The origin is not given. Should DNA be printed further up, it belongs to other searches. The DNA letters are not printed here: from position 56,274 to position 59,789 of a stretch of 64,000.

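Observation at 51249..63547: Self-contained Mo/sulfur module: Ttr-type BCA oxidoreductase, TorD chaperone, tandem TusA, private TatA and a Moco biosynthesis set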

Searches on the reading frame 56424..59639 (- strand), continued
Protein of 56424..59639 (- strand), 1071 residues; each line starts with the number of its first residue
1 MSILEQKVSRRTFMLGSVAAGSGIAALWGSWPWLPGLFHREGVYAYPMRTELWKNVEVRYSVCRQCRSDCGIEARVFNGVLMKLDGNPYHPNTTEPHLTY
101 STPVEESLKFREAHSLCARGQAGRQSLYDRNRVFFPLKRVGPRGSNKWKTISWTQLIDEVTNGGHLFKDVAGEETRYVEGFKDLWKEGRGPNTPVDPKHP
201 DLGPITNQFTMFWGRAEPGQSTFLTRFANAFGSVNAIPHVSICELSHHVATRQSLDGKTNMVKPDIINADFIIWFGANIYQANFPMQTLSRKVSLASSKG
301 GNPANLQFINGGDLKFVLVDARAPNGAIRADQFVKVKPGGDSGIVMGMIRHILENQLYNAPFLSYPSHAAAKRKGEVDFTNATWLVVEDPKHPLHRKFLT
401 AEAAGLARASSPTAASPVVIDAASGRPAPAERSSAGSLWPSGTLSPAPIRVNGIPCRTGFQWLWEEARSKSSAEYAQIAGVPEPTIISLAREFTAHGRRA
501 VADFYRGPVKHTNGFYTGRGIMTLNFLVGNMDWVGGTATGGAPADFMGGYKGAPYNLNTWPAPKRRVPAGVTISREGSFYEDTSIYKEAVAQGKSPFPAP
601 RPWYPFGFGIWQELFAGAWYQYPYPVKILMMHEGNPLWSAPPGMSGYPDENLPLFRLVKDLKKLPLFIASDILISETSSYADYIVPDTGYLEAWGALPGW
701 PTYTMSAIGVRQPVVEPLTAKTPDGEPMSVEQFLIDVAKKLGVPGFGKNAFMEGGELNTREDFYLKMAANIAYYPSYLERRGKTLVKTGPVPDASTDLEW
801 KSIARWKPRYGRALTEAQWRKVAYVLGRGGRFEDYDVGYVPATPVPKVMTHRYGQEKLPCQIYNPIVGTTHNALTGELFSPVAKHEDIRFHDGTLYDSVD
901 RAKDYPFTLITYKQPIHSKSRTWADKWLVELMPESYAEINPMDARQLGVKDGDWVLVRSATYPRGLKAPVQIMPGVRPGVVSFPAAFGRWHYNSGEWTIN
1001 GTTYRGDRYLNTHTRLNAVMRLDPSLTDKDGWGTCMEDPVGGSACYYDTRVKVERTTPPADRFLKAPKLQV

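Call 83: search_protein_families(library=ncbifam, proteins=[L105:2952-3932:+, L105:3929-5485:+, L105:5454-6122:+, L007:8539-9477:+, L034:4366-5307:+, L067:15099-16043:+], max_evalue=1e-8)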
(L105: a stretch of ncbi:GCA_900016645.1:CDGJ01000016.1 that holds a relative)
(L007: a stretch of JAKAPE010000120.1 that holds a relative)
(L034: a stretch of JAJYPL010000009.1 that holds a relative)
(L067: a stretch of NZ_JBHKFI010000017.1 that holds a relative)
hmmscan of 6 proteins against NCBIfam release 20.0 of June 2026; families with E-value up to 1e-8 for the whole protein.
L105:2952-3932:+ (326 aa): 3 families
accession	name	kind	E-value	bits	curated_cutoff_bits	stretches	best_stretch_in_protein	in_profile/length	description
TIGR01098.1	3A0109s03R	subfamily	5.8e-41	140.7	112.05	1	29-286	8-252/253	phosphate/phosphite/phosphonate ABC transporter substrate-binding protein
TIGR03431.1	PhnD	equivalog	1.5e-39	136.1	261.1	1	62-323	18-286/288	phosphonate ABC transporter substrate-binding protein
TIGR04553.1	ABC_peri_selen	hypoth_equivalog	1.4e-26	93.4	250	1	80-324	12-263/266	putative selenate ABC transporter substrate-binding protein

L105:3929-5485:+ (518 aa): 16 families
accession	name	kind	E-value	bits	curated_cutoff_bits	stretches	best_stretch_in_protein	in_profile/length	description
NF052443.1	SensHisKinMctS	equivalog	8e-43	146.4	700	1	286-500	237-448/457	two-component system sensor histidine kinase MctS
NF008649.0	PRK11644.1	equivalog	1.1e-35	123.4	408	1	271-499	275-495/499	signal transduction histidine-protein kinase/phosphatase UhpB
NF052531.1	Strep_LiaS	equivalog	7.4e-28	97.7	450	1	255-500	91-327/328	envelope stress sensor histidine kinase LiaS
NF008184.0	PRK10935.1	equivalog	1.4e-21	76.7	553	1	298-496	362-555/565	nitrate/nitrite two-component system sensor histidine kinase NarQ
NF007896.0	PRK10600.1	equivalog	2.2e-21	76.1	578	1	298-495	389-580/598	nitrate/nitrite two-component system sensor histidine kinase NarX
NF047786.1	his_kin_MadS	equivalog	9.5e-20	71.1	500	1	248-499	188-434/434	MadS family sensor histidine kinase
TIGR01386.1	cztS_silS_copS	subfamily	7.3e-14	51.6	292.55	1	28-264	14-248/457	heavy metal sensor histidine kinase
NF033092.0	HK_WalK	equivalog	8.2e-14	51.1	725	1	157-256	154-252/594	cell wall metabolism sensor histidine kinase WalK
NF047322.1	HK_morpho_MacS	equivalog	1.1e-13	51.2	300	1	406-499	273-367/367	MacS family sensor histidine kinase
NF040691.1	MtrAB_MtrB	equivalog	1.7e-13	50.4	450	0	182-262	190-269/507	MtrAB system histidine kinase MtrB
NF011874.0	PRK15347.1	equivalog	8.3e-12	44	852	0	173-281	290-394/921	two component system sensor kinase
NF007898.0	PRK10604.1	equivalog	1.9e-10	40.5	478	0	204-252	160-207/433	two-component system sensor histidine kinase RstB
NF045911.1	TCSHisKinNblS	equivalog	8.9e-10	37.5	1000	1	25-256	14-256/621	two-component system sensor histidine kinase NblS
NF007004.0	PRK09467.1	equivalog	2.5e-09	36.5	415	0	180-255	156-230/440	two-component system sensor histidine kinase EnvZ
NF007007.0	PRK09470.1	equivalog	3.1e-09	36.2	486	0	182-253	174-241/463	envelope stress sensor histidine kinase CpxA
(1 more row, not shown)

L105:5454-6122:+ (222 aa): 52 families (the best 25 are shown)
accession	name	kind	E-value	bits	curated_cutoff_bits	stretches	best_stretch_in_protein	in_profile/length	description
NF052445.1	RespRegMctR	equivalog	2.4e-56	190.4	300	1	4-214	2-204/205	two-component system response regulator MctR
NF011896.0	PRK15369.1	equivalog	1.7e-52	178.1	242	1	2-213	2-208/211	two component system response regulator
NF007935.0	PRK10651.1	equivalog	8e-48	162.5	250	1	3-212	6-213/216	two-component system response regulator NarL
NF047785.1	respo_reg_MadR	equivalog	3.1e-43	147.6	300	1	5-215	2-209/209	MadR family response regulator transcription factor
NF007018.1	PRK09483.1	equivalog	2.8e-41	141.6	280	1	5-216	3-210/217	UvrY/SirA/GacA family response regulator transcription factor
NF007708.0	PRK10403.1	equivalog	7e-36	123.7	343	1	4-202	7-201/215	nitrate/nitrite response regulator protein NarP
NF007685.0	PRK10360.1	equivalog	2.4e-32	112.4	258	1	5-208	3-191/196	response regulator transcription factor UhpA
NF007419.0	PRK09958.1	equivalog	7.9e-30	104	251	1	7-211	4-200/204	acid-sensing system DNA-binding response regulator EvgA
NF007403.0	PRK09935.1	equivalog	7.4e-29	100.8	271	1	1-215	1-210/210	fimbria biosynthesis transcriptional regulator FimZ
NF008098.0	PRK10840.1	equivalog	1.8e-26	92.9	235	1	1-208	1-204/216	response regulator transcription factor RcsB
NF006900.1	PRK09390.1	equivalog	6.1e-25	87.9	255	1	3-212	4-200/203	response regulator FixJ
NF040749.1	tetrathio_RR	equivalog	2.8e-23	82.6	290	1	7-207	3-186/191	tetrathionate respiration response regulator TtrR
TIGR02875.1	spore_0_A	equivalog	1.3e-22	80.3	200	1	3-154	2-154/262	sporulation transcription factor Spo0A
NF041830.1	RR_TF_ErdR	exception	3.2e-21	76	390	1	5-204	3-200/213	response regulator transcription factor ErdR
NF001965.0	PRK00742.1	subfamily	8.2e-21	74.6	293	1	2-124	2-134/357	chemotaxis-specific protein-glutamate methyltransferase CheB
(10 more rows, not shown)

L007:8539-9477:+ (313 aa): 3 families
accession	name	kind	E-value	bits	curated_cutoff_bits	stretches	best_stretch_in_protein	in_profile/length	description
TIGR01098.1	3A0109s03R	subfamily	1.1e-34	120.1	112.05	1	37-268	14-251/253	phosphate/phosphite/phosphonate ABC transporter substrate-binding protein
TIGR03431.1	PhnD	equivalog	3.2e-33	115.4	261.1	1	31-306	3-286/288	phosphonate ABC transporter substrate-binding protein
TIGR04553.1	ABC_peri_selen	hypoth_equivalog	7.9e-24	84.4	250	1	71-306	19-262/266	putative selenate ABC transporter substrate-binding protein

L034:4366-5307:+ (314 aa): 3 families
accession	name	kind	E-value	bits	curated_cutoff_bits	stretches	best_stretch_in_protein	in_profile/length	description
TIGR01098.1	3A0109s03R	subfamily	5.9e-41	140.6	112.05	1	59-287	22-253/253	phosphate/phosphite/phosphonate ABC transporter substrate-binding protein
TIGR03431.1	PhnD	equivalog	7.5e-39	133.9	261.1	1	54-308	12-271/288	phosphonate ABC transporter substrate-binding protein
TIGR04553.1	ABC_peri_selen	hypoth_equivalog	2.6e-22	79.5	250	1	86-306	18-245/266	putative selenate ABC transporter substrate-binding protein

L067:15099-16043:+ (315 aa): 3 families
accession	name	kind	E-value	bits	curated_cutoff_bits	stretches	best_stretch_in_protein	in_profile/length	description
TIGR01098.1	3A0109s03R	subfamily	5e-38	131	112.05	1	24-275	19-253/253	phosphate/phosphite/phosphonate ABC transporter substrate-binding protein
TIGR03431.1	PhnD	equivalog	1.5e-35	123.1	261.1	1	49-305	20-280/288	phosphonate ABC transporter substrate-binding protein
TIGR04553.1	ABC_peri_selen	hypoth_equivalog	1.6e-19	70.4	250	1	69-307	13-258/266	putative selenate ABC transporter substrate-binding protein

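Call 85: search_protein_families(library=ncbifam, proteins=[L054:600-872:+], max_evalue=0.01)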
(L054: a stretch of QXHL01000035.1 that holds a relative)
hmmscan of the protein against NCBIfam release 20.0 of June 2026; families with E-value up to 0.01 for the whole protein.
L054:600-872:+ (90 aa): 4 families
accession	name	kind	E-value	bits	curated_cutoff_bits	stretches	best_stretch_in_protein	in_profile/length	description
NF001423.0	PRK00299.1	equivalog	1.3e-11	44.1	78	1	15-88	6-79/82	sulfurtransferase TusA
NF008242.0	PRK11018.1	equivalog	0.00023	20.7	79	1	13-79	3-69/78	sulfurtransferase-like selenium metabolism protein YedF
TIGR03527.1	selenium_YedF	equivalog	0.0028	17.5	110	1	21-74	1-54/194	sulfurtransferase-like selenium metabolism protein YedF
NF049973.1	radical_Rv1681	equivalog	0.0031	16.5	380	1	33-87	3-53/326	Rv1681 family radical SAM protein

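Call 93: search_protein_families(library=pfam, proteins=[L103:18531-18779:+, L103:4330-4722:+, L090:12022-12603:+], max_evalue=0.05)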
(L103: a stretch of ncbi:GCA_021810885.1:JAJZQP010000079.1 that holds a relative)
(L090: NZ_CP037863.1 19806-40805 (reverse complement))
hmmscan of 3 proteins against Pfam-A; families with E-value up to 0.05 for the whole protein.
L103:18531-18779:+ (82 aa): 0 families

L103:4330-4722:+ (130 aa): 0 families

L090:12022-12603:+ (193 aa): 1 family
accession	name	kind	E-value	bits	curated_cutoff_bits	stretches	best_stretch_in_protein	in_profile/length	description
PF02613.20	Nitrate_red_del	-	0.0011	19.5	22.2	1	25-135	14-104/136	Nitrate reductase delta subunit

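Call 101: predict_structure(alignment_id=A1)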
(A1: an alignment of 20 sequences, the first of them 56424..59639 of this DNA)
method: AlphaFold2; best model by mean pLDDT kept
length: 1071 residues; sequences in the alignment: 20
mean_pLDDT: 66.4   pTM: 0.65
mean pLDDT of the five models: 66.4, 64.2, 58.4, 57.8, 46.0
residues with pLDDT >= 90: 205; 70-90: 346; 50-70: 191; < 50: 329
segments of 3 or more residues with pLDDT < 50: 1-53, 60-72, 79-103, 107-131, 239-244, 281-288, 299-312, 533-542, 570-579, 598-623, 636-649, 689-719, 833-836, 841-850, 912-934, 985-1014, 1028-1034, 1062-1071
pLDDT, mean of each block of 10 residues (from residue 1): 33 34 28 27 26 49 41 50 36 35 48 36 32 75 80 93 94 92 93 83 81 66 83 68 55 67 59 70 45 55 37 72 59 78 93 96 93 84 96 94 92 92 95 94 92 96 95 92 95 89 61 76 88 38 69 84 60 44 71 56 46 44 69 54 40 65 87 69 75 37 34 42 80 93 88 86 86 78 70 81 79 89 75 50 42 63 87 70 83 72 78 35 34 56 86 82 74 63 49 34 39 51 57 52 58 80 35 35
secondary structure, 60 per line:
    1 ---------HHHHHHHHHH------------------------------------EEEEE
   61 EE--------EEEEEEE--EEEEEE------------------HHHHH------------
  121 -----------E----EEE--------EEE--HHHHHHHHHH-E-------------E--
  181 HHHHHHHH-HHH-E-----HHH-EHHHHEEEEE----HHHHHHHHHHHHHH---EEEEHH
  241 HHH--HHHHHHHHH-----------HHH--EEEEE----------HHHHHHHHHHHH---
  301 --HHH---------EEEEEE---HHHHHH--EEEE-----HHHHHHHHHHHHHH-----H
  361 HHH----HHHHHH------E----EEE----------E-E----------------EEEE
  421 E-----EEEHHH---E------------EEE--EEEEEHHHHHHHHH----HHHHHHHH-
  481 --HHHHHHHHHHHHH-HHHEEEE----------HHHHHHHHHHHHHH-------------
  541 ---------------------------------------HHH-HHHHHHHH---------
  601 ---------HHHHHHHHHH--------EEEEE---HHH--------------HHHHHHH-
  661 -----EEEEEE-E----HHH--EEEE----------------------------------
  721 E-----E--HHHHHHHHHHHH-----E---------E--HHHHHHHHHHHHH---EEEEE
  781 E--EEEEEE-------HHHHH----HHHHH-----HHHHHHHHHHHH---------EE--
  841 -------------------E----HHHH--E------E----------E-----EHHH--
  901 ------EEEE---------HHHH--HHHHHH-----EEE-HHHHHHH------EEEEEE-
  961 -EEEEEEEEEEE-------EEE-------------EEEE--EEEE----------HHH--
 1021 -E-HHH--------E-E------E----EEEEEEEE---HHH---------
elements in order (helices of 4 or more, strands of 3 or more residues): H10-19 E56-62 E71-77 E80-85 H104-108 E137-139 E148-150 H153-162 H181-188 H205-208 E209-213 H218-231 E235-238 H239-243 H246-254 E271-275 H286-297 E315-320 H324-329 E332-335 H341-354 H360-363 H368-373 E385-387 E417-421 E427-429 E449-451 E454-458 H459-467 H472-479 H483-495 E500-503 H514-527 H584-591 H610-619 E628-632 H653-659 E666-671 E683-686 H730-741 H760-772 E776-781 E784-789 H797-801 H806-810 H816-827 H865-868 E907-910 H920-923 H926-931 E937-939 H941-947 E954-959 E962-972 E980-982 E996-999 E1002-1005 E1049-1056

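Call 103: search_protein_representatives(protein=window:56424-59639:-)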
Query: 1071 residues. Proteins with E-value up to 0.001 (for the whole library): 3800; up to 1e-10: 1369; up to 1e-30: 236. The best 150 are listed.
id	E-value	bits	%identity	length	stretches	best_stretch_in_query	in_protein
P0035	0.0e+00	1270.0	56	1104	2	6-845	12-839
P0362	1.9e-227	774.1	43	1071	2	55-843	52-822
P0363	2.6e-200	684.2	45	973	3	53-389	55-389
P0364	2.4e-198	677.7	41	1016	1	7-1055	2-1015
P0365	5.7e-195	666.5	40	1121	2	30-843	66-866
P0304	8.0e-190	649.5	41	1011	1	57-1053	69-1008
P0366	5.0e-186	636.9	41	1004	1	9-1055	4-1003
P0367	8.4e-181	619.6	43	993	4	442-773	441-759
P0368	1.3e-180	619.0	43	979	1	45-1053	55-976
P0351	1.1e-167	576.2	39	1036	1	58-1054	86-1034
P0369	3.7e-166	571.1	39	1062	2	188-1054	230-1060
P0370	3.8e-166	571.1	40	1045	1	42-1054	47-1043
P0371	8.6e-165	566.6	42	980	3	4-724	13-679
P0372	5.8e-161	553.9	39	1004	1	9-1002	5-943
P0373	4.5e-158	544.3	41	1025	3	25-596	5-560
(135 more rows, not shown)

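Call 104: fold_search(model_id=the predicted structure, library=pdb)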
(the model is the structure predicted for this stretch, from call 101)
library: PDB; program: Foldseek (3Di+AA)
matches with E <= 10: 567; with E <= 0.001: 134
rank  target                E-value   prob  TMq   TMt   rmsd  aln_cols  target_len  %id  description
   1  6cz7_C                2.5e-27  1.00  0.44  0.56  15.4      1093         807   16  The arsenate respiratory reductase (Arr) complex from Shewanella sp. ANA-3 (released 2018-08-15)
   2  6cz7_A                4.5e-27  1.00  0.47  0.59  10.5      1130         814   16  The arsenate respiratory reductase (Arr) complex from Shewanella sp. ANA-3 (released 2018-08-15)
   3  5ch7_C                3.1e-25  1.00  0.50  0.59   9.3      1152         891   16  Crystal structure of the perchlorate reductase PcrAB - Phe164 gate switch intermediate - from Azospira suillum PS (released 2016-03-09)
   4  5e7o_A                5.8e-25  1.00  0.49  0.57   9.8      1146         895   16  Crystal structure of the perchlorate reductase PcrAB mutant W461E of PcrA from Azospira suillum PS (released 2016-03-09)
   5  4ydd_A                1.3e-24  1.00  0.48  0.56  11.9      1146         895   16  Crystal structure of the perchlorate reductase PcrAB from Azospira suillum PS (released 2016-03-09)
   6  4ydd_C                1.6e-24  1.00  0.47  0.55  11.8      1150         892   16  Crystal structure of the perchlorate reductase PcrAB from Azospira suillum PS (released 2016-03-09)
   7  5ch7_A                2.0e-24  1.00  0.50  0.58   9.5      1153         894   16  Crystal structure of the perchlorate reductase PcrAB - Phe164 gate switch intermediate - from Azospira suillum PS (released 2016-03-09)
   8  2e7z                  1.5e-23  1.00  0.47  0.66  10.1      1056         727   16  Acetylene Hydratase from Pelobacter acetylenicus (released 2007-02-27)
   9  2ivf_A                7.8e-23  1.00  0.48  0.55  10.7      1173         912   15  Ethylbenzene dehydrogenase from Aromatoleum aromaticum (released 2006-09-14)
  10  8rcg_A                2.4e-22  1.00  0.44  0.48  14.4      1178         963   16  W-formate dehydrogenase M405S from Desulfovibrio vulgaris (released 2024-05-08)
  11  9rjz_A                2.6e-22  1.00  0.45  0.50  14.1      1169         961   16  W-formate dehydrogenase Q447A from Nitratidesulfovibrio vulgaris (Desulfovibrio vulgaris) (released 2026-03-04)
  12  6sdv_A                2.8e-22  1.00  0.45  0.49  13.9      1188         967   15  W-formate dehydrogenase from Desulfovibrio vulgaris - Formate reduced form (released 2020-03-11)
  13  9rju_A                2.9e-22  1.00  0.45  0.49  14.1      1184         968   16  W-formate dehydrogenase from Nitratidesulfovibrio vulgaris (Desulfovibrio vulgaris) - anaerobic soaked with 50 bar CO2 (released 2026-03-04)
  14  9rjy_A                4.2e-22  1.00  0.46  0.51  12.5      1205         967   15  W-formate dehydrogenase V197S from Nitratidesulfovibrio vulgaris (Desulfovibrio vulgaris) (released 2026-03-04)
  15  8rc9_A                4.2e-22  1.00  0.46  0.51  12.2      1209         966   15  W-formate dehydrogenase from Desulfovibrio vulgaris - Co-crystallized with Formate and Exposed to air for 2 h (released 2024-07-24)
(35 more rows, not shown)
